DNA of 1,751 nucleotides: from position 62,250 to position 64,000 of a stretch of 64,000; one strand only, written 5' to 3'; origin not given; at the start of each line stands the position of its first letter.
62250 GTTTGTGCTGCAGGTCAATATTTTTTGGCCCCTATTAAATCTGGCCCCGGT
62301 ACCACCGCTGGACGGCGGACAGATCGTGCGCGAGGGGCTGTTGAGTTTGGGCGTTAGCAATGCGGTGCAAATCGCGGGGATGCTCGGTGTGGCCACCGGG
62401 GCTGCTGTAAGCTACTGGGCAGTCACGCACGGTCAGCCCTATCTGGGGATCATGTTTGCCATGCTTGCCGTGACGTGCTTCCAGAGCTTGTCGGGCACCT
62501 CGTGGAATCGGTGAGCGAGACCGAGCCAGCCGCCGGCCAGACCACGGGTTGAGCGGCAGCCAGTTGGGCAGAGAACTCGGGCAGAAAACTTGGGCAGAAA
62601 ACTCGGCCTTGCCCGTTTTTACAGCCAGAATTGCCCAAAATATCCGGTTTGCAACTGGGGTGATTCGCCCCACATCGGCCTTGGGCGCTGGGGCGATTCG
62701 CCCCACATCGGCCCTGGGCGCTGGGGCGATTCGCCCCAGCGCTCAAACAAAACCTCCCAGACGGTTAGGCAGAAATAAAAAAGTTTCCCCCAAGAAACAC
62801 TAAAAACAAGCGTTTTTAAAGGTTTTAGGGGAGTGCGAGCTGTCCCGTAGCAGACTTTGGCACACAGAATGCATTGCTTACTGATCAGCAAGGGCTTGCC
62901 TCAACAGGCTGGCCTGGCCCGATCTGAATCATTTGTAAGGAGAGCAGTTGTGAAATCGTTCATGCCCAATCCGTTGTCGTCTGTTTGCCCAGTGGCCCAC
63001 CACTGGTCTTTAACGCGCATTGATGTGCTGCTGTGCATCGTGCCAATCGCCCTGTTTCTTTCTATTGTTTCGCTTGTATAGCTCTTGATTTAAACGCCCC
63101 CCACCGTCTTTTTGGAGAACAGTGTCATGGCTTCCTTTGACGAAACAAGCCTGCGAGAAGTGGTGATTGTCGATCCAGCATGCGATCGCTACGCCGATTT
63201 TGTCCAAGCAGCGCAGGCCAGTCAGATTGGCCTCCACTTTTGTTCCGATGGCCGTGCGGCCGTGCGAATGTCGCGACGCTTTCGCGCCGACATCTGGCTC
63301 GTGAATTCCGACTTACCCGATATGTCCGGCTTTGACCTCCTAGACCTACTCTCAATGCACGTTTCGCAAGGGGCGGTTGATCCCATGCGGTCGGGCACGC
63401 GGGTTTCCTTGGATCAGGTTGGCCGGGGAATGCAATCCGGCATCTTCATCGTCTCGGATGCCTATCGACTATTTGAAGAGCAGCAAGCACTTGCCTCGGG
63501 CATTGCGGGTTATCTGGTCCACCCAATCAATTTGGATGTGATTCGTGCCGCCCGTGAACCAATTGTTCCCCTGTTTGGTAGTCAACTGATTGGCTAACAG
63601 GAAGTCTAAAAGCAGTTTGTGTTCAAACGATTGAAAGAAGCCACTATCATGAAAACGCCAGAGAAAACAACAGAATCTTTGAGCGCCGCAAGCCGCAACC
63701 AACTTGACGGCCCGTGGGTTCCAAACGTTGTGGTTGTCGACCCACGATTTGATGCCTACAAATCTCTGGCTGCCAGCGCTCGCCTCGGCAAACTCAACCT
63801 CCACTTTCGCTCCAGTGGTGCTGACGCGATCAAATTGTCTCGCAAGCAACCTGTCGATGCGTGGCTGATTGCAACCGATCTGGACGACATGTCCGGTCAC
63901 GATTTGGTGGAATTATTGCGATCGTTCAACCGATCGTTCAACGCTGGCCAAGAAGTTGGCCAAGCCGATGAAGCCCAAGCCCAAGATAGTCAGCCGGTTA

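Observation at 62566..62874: Textbook-like sigma-54 control region: three 17-bp dyads at 33-bp phasing, an A/T-rich spacer and a -24/-12 element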

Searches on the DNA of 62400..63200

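Call 35: search_rna_families(source=window, start=62400, end=63200, threshold=evalue, max_evalue=1)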
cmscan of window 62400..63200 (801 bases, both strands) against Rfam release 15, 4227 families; matches with E-value up to 1: 4.
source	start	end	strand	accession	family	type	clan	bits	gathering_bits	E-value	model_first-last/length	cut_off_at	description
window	62681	62746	+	RF03891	mir-2545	Gene; miRNA;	-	25.8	94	0.022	1-118/118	no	mir-2545 microRNA precursor family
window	62679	62748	-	RF04023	MIR1314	Gene; miRNA;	-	25.5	108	0.0068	1-104/104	no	MIR1314 microRNA precursor family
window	62681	62746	-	RF03852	mir-610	Gene; miRNA;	-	18.2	90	0.7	1-75/75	no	mir-610 microRNA precursor family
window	62620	62746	+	RF02760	sR035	Gene; sRNA;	-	12.8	233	0.72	1-206/206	no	sR035 sRNA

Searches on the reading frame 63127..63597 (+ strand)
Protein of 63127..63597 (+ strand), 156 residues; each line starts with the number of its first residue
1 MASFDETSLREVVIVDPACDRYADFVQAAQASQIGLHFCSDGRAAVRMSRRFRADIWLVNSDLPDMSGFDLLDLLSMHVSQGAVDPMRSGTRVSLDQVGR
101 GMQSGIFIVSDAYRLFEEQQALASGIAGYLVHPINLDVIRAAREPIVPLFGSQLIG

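Call 10: search_protein_families(library=pfam, proteins=[window:63127-63597:+], max_evalue=0.01)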
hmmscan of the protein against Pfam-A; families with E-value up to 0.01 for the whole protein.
window:63127-63597:+ (156 aa): 1 family
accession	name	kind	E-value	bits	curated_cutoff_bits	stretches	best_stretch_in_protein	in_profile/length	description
PF00072.30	Response_reg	-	8.3e-07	29.6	30.2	1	15-81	4-70/111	Response regulator receiver domain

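Call 15: find_homologous_proteins(query=window:63127-63597:+, max_evalue=0.001)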
Query window:63127-63597:+ (156 aa): 430 proteins with E <= 0.001 among 535 candidates; the best 120 are listed.
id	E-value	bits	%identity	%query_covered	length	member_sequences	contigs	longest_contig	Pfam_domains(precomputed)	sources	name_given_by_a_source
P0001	8.1e-95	333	99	100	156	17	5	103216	PF00072.31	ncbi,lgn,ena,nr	ncbi:MAG: hypothetical protein CK530_07420 [Planctomycetaceae bacterium]|nr:MAG: hypothetical protei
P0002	1.7e-64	234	74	92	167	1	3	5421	PF00072.31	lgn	-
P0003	1.7e-63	231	70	93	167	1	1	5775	-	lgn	-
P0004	3.3e-63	230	70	93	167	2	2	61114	PF00072.31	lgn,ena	-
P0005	5.1e-63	230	71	94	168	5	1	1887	-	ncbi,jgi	jgi:PleD family two-component response regulator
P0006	8.0e-63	229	70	92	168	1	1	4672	PF00072.31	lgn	-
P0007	1.1e-62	229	70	94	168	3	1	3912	-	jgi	jgi:DNA-binding response OmpR family regulator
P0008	1.6e-62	228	70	94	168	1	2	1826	-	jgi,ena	jgi:DNA-binding response OmpR family regulator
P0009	2.2e-62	228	69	93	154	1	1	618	PF00072.31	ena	-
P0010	2.5e-62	227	69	92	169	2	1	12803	PF00072.31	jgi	jgi:CheY-like chemotaxis protein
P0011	3.2e-62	227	72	88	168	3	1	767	-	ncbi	-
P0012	4.0e-62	227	70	92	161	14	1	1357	-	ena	-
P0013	4.6e-62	227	69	93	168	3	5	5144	PF00072.31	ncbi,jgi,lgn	jgi:PleD family two-component response regulator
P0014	7.6e-62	226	71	92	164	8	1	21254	-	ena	-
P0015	8.0e-62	226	71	92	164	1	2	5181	-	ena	-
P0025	4.7e-61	223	72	86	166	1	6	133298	-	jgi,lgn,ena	-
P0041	1.2e-60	222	69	92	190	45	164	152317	-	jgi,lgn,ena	jgi:CheY-like chemotaxis protein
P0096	2.1e-59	218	65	94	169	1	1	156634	-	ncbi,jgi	jgi:DNA-binding response OmpR family regulator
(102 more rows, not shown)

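Call 16: find_encoding_contigs(protein=P0004, flank=4000, max_places=1)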
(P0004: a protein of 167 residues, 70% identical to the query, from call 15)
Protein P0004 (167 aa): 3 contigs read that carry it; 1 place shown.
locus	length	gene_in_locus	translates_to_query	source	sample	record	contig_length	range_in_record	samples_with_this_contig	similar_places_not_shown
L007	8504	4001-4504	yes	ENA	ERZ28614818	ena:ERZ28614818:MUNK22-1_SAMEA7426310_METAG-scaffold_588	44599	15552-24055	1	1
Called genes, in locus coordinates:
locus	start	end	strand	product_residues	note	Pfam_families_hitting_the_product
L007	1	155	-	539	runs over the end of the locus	-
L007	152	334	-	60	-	-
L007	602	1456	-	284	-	PF00142:Fer4_NifH, PF01656:CbiA, PF02374:ArsA_ATPase, PF06564:CBP_BcsQ (weak), PF09140:MipZ, PF10609:ParA, PF13614:AAA_31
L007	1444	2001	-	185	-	-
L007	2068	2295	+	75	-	-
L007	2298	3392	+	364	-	PF00465:Fe-ADH, PF13685:Fe-ADH_2, PF01761:DHQ_synthase, PF24621:DHQS_C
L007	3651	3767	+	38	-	-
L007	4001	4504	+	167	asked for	PF00072:Response_reg (faint)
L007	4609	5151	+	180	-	PF00072:Response_reg (weak)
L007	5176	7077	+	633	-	PF00082:Peptidase_S8, PF07589:PEP_exosort_dom (faint)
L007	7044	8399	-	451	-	PF01569:PAP2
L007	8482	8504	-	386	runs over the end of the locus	PF25973:BSH_CzcB (weak), PF25984:BSH_YknX, PF25881:HH_YBHG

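Call 17: find_encoding_contigs(protein=P0025, flank=4000, max_places=1)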
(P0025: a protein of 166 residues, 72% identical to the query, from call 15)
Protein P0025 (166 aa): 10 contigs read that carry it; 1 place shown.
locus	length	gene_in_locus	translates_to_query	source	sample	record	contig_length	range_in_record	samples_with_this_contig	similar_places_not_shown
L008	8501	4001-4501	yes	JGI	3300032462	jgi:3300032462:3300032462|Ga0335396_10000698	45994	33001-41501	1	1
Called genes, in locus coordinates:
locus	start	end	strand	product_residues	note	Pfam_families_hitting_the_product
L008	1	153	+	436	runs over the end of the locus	PF02684:LpxB, PF13439:Glyco_transf_4 (weak)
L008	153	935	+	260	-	PF02163:Peptidase_M50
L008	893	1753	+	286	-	-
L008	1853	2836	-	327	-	PF01757:Acyl_transf_3 (weak)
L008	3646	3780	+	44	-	-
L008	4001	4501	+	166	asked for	-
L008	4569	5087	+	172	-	-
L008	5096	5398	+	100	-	-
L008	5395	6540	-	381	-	PF01883:FeS_assembly_P, PF01656:CbiA, PF09140:MipZ (weak), PF10609:ParA, PF13614:AAA_31 (weak)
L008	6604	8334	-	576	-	PF00361:Proton_antipo_M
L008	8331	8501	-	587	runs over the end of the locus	PF00361:Proton_antipo_M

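Call 18: find_encoding_contigs(protein=P0041, flank=4000, max_places=1)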
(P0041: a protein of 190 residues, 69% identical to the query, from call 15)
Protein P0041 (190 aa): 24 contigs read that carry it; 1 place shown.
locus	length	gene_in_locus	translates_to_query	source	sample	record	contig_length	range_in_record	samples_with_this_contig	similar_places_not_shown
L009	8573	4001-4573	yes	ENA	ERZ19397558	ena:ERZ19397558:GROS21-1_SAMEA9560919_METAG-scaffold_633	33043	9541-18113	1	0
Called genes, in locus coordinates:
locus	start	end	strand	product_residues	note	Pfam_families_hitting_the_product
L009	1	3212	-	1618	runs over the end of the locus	PF13646:HEAT_2 (weak)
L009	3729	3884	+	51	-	-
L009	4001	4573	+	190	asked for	-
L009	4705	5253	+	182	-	-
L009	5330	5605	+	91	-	-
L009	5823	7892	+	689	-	PF00082:Peptidase_S8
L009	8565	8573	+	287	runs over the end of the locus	-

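Call 19: find_encoding_contigs(protein=P0096, flank=4000, max_places=1)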
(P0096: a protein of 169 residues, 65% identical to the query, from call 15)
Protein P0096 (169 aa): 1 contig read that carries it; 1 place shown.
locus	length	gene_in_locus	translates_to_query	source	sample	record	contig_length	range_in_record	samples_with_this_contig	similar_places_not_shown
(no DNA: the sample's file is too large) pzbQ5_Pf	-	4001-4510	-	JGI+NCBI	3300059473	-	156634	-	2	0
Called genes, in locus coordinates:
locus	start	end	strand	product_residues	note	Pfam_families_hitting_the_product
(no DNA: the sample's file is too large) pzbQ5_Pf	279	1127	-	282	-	PF00142:Fer4_NifH (weak), PF01656:CbiA, PF02374:ArsA_ATPase (weak), PF06564:CBP_BcsQ (weak), PF09140:MipZ, PF10609:ParA, PF13614:AAA_31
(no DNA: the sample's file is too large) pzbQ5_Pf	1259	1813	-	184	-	-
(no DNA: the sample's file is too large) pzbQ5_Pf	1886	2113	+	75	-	-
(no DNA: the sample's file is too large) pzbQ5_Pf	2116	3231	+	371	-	PF00465:Fe-ADH, PF13685:Fe-ADH_2, PF01761:DHQ_synthase, PF24621:DHQS_C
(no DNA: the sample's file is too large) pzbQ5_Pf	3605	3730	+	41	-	-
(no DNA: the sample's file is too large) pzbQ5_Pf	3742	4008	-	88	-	-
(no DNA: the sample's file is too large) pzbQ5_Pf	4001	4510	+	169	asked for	-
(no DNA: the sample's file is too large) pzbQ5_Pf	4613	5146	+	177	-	-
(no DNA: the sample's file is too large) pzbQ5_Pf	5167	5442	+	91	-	-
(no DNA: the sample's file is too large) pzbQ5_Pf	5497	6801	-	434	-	PF01569:PAP2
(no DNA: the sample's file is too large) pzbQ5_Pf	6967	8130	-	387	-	PF25973:BSH_CzcB (weak), PF25984:BSH_YknX (weak), PF25881:HH_YBHG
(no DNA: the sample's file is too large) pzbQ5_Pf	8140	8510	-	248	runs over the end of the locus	PF00005:ABC_tran, PF02463:SMC_N (faint), PF13304:AAA_21 (faint)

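Call 26: find_related_loci(query=A2, collection=genome_contigs, flank=10000)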
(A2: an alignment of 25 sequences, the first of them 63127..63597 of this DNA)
Query A2 (156 aa) in genome_contigs; peptide patterns used: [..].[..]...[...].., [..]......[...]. (x = any residue, [..] = any of these).
176 stretches matched a pattern; 96 encode a relative of the query (tblastn E <= 1e-3); the best 80 are kept; 80 distinct loci.
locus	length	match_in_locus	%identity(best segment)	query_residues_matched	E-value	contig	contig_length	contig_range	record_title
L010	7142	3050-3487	70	9-154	6e-67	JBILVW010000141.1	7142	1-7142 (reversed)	MAG: Pirellulales bacterium isolate ME2018-08-20_3300044629_group8_bin88 Rohwer_bin1718_scaffold_13555_c1, whole genome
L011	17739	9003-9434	70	2-145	1e-66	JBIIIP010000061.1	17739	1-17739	MAG: Pirellulales bacterium isolate ME2001-09-10pf_3300042914_group1_bin155 Rohwer_bin1732_scaffold_2652_c1, whole genom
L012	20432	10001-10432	70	2-145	9e-67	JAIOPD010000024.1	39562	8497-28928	MAG: Planctomycetia bacterium isolate LakeFargette_0920_ALND_MAG_67_38 LacPavin_0920_ALND_scaffold_58038, whole genome s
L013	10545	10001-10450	69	1-145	9e-67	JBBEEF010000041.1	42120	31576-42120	MAG: Pirellulales bacterium isolate LejiaF_68_39 Lejia_F_1342_length_42120_cov_23, whole genome shotgun sequence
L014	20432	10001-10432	70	2-145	4e-66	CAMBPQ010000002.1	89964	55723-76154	MAG: Planctomicrobium piriforme isolate AH-03may19-215 genome assembly, contig: AH-03may19-C234, whole genome shotgun se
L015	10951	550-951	71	11-144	3e-66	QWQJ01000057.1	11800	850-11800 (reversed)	MAG: Planctomycetota bacterium isolate ZH-3NOV15-plancto5 ZH-3NOV15-C8379, whole genome shotgun sequence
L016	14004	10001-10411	73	9-145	3e-66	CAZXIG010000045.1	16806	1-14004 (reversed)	MAG TPA_asm: uncultured Candidatus Kuenenia sp. isolate binchicken_co393_25 genome assembly, contig: NODE_2356_length_16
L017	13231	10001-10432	70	3-146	7e-66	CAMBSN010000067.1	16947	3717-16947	MAG: Candidatus Kuenenia stuttgartiensis isolate AE-24oct19-66 genome assembly, contig: AE-24oct19-C5271, whole genome s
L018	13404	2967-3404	68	2-147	1e-65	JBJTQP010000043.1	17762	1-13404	MAG: Planctomycetaceae bacterium isolate samp_4448_semibin_300 samp_4448_298099, whole genome shotgun sequence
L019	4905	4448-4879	69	3-146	8e-66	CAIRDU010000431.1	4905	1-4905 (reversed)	MAG: uncultured Planctomycetaceae bacterium isolate UppL7s_bin-0881 genome assembly, contig: bin-0881:431/560, whole gen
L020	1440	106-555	67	3-147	1e-68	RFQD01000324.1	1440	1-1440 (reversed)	MAG: Microbacteriaceae bacterium isolate WB4_3_0180 contig_100_323, whole genome shotgun sequence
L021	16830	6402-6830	69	3-145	5e-65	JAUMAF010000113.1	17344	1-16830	MAG: Pirellulales bacterium isolate P_PIRE17 NODE_6713_length_17344_cov_1.657025, whole genome shotgun sequence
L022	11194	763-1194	69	3-146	3e-65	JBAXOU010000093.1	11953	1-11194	MAG: Planctomycetota bacterium isolate ELA513 MAG513_93, whole genome shotgun sequence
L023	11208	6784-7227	66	2-149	3e-65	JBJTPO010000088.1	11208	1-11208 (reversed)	MAG: Planctomycetota bacterium isolate samp_4449_concoct_1573 samp_4449_277870, whole genome shotgun sequence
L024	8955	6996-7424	70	3-145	5e-65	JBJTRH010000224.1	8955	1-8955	MAG: Planctomycetaceae bacterium isolate samp_4448_metabat2_109 samp_4448_1120510, whole genome shotgun sequence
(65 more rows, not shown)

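Call 47: search_protein_families(library=ncbifam, proteins=[window:63127-63597:+], max_evalue=0.01)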
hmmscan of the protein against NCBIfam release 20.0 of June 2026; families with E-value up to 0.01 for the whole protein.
window:63127-63597:+ (156 aa): 4 families
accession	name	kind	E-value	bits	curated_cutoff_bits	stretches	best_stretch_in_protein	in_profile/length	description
NF045991.1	RespRegCtrARhodob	equivalog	0.00074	19.3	350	1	32-78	23-69/224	response regulator transcription factor CtrA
NF007969.0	PRK10693.1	equivalog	0.0043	16.1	329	0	36-81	34-79/337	two-component system response regulator RssB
NF008296.0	PRK11083.1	equivalog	0.0074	15.7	273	1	26-75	20-69/228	two-component system response regulator CreB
NF008469.0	PRK11361.1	equivalog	0.0088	14.8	714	0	9-87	4-82/461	acetoacetate metabolism transcriptional regulator AtoC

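Call 64: search_protein_families(library=pfam, proteins=[L009:5330-5605:+], max_evalue=0.01)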
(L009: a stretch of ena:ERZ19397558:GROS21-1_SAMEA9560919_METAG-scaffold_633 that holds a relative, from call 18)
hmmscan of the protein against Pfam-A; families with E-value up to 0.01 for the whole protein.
L009:5330-5605:+ (91 aa): 0 families

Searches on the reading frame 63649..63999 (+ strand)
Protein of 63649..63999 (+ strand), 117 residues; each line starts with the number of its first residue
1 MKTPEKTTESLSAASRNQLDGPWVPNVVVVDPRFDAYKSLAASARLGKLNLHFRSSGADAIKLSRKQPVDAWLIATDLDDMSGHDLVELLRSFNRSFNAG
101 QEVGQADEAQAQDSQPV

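Call 10: search_protein_families(library=pfam, proteins=[window:63649-63999:+], max_evalue=0.01)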
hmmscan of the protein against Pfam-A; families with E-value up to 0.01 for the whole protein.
window:63649-63999:+ (117 aa): 1 family
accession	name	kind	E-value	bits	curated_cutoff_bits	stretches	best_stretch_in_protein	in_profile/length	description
PF00072.30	Response_reg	-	0.0012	19.4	30.2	1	27-95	1-69/111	Response regulator receiver domain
